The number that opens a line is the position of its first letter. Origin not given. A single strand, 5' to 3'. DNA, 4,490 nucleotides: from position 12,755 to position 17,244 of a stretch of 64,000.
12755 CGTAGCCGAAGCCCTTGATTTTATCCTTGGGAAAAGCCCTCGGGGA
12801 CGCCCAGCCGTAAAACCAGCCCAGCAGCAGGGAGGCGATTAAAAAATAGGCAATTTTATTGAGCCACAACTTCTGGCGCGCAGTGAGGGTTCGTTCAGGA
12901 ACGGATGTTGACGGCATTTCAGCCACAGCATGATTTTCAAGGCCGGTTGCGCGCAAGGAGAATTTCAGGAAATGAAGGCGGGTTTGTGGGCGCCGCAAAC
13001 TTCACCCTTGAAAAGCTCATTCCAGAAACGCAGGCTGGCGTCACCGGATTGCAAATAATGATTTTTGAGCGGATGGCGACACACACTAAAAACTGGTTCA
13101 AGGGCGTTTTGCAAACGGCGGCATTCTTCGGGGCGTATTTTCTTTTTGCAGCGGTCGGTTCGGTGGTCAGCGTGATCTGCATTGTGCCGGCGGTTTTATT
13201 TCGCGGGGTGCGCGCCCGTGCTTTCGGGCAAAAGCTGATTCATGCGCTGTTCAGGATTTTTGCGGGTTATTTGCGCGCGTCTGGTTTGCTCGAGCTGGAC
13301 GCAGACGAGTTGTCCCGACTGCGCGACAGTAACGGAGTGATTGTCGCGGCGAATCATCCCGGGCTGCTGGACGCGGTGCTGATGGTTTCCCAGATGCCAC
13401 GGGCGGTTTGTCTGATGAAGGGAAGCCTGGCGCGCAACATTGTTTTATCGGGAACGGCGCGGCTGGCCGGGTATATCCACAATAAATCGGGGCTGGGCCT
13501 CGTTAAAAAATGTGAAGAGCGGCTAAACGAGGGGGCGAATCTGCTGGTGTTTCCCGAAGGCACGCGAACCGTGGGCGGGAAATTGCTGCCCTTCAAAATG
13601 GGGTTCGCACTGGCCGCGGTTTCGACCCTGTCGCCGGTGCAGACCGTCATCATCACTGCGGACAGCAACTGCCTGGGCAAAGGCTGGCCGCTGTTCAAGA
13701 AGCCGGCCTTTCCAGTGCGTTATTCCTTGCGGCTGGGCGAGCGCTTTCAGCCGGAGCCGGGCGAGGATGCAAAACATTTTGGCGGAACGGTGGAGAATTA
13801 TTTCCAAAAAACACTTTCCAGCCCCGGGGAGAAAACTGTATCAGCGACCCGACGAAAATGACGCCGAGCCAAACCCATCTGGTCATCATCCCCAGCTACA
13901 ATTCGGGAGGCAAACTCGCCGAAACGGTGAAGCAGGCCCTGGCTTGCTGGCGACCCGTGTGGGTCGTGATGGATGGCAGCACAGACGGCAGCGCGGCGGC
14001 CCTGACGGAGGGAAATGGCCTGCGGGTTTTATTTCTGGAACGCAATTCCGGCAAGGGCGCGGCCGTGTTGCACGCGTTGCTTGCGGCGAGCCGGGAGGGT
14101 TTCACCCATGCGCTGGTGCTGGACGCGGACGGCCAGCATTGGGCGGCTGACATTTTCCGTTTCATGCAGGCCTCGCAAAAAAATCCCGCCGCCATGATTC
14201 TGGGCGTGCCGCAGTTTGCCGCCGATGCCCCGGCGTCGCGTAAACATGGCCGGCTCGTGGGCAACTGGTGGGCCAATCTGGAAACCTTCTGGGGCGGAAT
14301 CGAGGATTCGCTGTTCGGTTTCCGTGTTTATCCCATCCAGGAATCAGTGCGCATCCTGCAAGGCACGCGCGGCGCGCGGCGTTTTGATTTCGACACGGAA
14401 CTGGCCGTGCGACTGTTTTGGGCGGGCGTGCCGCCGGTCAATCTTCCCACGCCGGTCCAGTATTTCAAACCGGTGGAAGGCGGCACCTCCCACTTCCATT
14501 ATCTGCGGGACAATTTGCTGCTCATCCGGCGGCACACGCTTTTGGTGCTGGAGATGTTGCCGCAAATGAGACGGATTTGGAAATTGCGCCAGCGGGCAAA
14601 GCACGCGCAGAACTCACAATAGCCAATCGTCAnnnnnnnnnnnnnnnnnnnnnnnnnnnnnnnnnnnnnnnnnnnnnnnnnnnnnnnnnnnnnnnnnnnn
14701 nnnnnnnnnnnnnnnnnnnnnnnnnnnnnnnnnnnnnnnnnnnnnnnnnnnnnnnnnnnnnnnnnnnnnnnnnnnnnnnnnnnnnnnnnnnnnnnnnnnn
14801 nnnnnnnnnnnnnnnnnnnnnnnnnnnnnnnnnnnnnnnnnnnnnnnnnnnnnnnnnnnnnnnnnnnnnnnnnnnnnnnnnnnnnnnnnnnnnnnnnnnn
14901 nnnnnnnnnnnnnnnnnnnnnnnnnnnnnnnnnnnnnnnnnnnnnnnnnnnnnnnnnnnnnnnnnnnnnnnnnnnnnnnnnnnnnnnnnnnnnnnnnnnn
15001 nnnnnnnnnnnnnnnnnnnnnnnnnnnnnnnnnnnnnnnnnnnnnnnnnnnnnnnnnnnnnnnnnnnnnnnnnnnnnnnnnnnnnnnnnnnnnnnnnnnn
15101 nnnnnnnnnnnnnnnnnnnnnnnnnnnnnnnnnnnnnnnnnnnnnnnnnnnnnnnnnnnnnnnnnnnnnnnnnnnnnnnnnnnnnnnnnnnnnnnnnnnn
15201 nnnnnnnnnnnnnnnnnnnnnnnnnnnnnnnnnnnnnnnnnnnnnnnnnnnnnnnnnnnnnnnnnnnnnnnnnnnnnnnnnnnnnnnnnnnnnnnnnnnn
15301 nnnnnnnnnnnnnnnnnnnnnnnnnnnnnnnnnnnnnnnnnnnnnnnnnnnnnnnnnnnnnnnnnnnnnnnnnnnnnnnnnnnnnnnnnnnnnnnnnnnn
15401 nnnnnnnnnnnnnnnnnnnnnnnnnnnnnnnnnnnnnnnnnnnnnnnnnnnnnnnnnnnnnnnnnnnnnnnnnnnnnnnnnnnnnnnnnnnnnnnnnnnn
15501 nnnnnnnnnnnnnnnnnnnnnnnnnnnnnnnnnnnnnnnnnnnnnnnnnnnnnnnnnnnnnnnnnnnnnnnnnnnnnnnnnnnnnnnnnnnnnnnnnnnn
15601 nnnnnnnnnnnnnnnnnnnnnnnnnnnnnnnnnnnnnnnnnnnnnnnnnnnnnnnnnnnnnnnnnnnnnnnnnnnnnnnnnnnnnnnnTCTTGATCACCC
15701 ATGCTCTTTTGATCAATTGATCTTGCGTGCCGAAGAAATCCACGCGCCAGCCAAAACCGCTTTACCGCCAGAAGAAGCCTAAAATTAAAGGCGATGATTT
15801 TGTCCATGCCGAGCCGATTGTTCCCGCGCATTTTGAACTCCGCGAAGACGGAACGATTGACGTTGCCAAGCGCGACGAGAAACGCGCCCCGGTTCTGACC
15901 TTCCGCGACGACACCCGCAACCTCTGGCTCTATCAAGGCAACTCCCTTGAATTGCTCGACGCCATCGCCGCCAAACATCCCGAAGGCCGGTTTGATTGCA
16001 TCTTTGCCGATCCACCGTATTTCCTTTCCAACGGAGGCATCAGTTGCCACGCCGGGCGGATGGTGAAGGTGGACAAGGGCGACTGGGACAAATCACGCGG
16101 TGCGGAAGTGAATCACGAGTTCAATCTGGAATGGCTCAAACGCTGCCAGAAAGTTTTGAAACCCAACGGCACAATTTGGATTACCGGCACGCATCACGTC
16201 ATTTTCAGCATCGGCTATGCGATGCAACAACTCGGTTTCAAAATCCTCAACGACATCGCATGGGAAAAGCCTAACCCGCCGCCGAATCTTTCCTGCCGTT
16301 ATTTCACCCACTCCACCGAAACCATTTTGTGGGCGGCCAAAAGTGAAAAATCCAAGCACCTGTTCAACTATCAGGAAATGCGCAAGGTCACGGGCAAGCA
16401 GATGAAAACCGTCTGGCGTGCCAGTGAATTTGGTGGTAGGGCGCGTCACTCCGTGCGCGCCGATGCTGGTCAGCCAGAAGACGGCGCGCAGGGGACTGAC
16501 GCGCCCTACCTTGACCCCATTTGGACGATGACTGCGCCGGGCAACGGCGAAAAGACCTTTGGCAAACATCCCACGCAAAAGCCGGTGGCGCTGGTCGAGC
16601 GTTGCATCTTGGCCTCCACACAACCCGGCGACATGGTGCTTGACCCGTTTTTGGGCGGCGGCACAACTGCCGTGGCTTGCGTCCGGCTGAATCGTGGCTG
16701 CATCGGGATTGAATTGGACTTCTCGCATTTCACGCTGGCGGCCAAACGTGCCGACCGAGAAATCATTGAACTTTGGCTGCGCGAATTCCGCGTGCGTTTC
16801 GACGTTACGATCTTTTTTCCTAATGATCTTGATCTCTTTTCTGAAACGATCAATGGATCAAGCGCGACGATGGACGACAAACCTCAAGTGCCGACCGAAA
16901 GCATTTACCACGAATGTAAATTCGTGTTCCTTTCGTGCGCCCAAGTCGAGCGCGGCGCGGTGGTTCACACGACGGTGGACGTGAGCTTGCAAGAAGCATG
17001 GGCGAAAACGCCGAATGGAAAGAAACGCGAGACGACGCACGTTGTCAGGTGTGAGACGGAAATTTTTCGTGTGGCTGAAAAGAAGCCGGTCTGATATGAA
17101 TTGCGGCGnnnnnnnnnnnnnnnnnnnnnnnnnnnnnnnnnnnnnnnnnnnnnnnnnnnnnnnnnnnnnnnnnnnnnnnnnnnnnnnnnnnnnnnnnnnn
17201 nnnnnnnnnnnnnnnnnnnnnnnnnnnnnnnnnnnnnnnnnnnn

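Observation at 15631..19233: Two stacked insertions at the 3' end of the deacetylase gene, delimited by three direct copies of an att-like core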

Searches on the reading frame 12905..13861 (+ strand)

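Call 6: search_protein_families(library=pfam, proteins=[window:12905-13861:+], max_evalue=0.01)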
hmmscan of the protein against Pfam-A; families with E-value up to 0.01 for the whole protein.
window:12905-13861:+ (318 aa): 1 family
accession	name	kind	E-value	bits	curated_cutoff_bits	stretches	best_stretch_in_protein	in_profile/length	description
PF01553.26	Acyltransferase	-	2.4e-16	60.2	23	1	137-250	8-131/132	Acyltransferase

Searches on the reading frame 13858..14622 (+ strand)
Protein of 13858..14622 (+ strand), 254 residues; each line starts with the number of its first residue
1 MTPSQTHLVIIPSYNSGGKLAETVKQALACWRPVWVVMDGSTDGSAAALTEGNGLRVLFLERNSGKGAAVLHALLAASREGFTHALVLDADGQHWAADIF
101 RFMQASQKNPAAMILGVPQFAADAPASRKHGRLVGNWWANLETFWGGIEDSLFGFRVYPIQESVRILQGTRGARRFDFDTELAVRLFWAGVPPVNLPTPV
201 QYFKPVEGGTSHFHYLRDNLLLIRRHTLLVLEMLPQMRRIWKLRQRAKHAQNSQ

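Call 6: search_protein_families(library=pfam, proteins=[window:13858-14622:+], max_evalue=0.01)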
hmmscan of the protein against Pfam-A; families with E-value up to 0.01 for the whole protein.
window:13858-14622:+ (254 aa): 3 families
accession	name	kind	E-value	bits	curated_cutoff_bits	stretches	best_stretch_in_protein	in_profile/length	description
PF00535.33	Glycos_transf_2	-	5.2e-16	59.5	23.3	1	9-139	2-134/168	Glycosyl transferase family 2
PF13641.12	Glyco_tranf_2_3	-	6.5e-05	23.5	27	1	8-92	4-97/230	Glycosyltransferase like family 2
PF13704.12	Glyco_tranf_2_4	-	0.0042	18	27.5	1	20-91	7-81/98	Glycosyl transferase family 2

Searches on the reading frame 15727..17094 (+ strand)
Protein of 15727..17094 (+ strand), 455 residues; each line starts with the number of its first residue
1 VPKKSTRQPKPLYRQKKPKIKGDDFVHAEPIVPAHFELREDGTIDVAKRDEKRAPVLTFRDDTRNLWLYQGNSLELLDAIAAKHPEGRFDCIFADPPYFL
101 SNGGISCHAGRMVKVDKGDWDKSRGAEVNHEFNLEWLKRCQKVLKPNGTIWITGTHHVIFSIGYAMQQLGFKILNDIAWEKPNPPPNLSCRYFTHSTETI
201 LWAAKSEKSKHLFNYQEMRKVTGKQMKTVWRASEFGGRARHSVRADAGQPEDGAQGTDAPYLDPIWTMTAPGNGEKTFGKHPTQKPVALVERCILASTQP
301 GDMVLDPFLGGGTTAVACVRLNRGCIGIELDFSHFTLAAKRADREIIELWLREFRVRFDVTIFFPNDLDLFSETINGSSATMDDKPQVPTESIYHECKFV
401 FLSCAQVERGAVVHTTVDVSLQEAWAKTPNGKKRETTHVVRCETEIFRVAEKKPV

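Call 6: search_protein_families(library=pfam, proteins=[window:15727-17094:+], max_evalue=0.01)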
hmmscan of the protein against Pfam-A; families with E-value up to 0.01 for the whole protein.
window:15727-17094:+ (455 aa): 1 family
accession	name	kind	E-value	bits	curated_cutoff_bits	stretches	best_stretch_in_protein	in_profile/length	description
PF01555.25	N6_N4_Mtase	-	5.9e-57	193.6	26.7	1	90-339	2-220/221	DNA methylase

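Call 54: search_protein_families(library=ncbifam, proteins=[window:15727-17094:+], max_evalue=0.01)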
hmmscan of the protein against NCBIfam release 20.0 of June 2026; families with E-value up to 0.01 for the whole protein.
window:15727-17094:+ (455 aa): 3 families
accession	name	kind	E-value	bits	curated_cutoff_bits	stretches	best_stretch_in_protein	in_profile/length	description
NF050803.1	DnaMtaseCcrMCaul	equivalog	3.1e-61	207.2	830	2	70-240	8-176/350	adenine-specific DNA-methyltransferase CcrM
NF008572.0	PRK11524.1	equivalog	5e-25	88.2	292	2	278-342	192-256/294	adenine-specific DNA-methyltransferase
NF010253.0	PRK13699.1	subfamily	1.5e-12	47.7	244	1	280-331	143-194/226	DNA methyltransferase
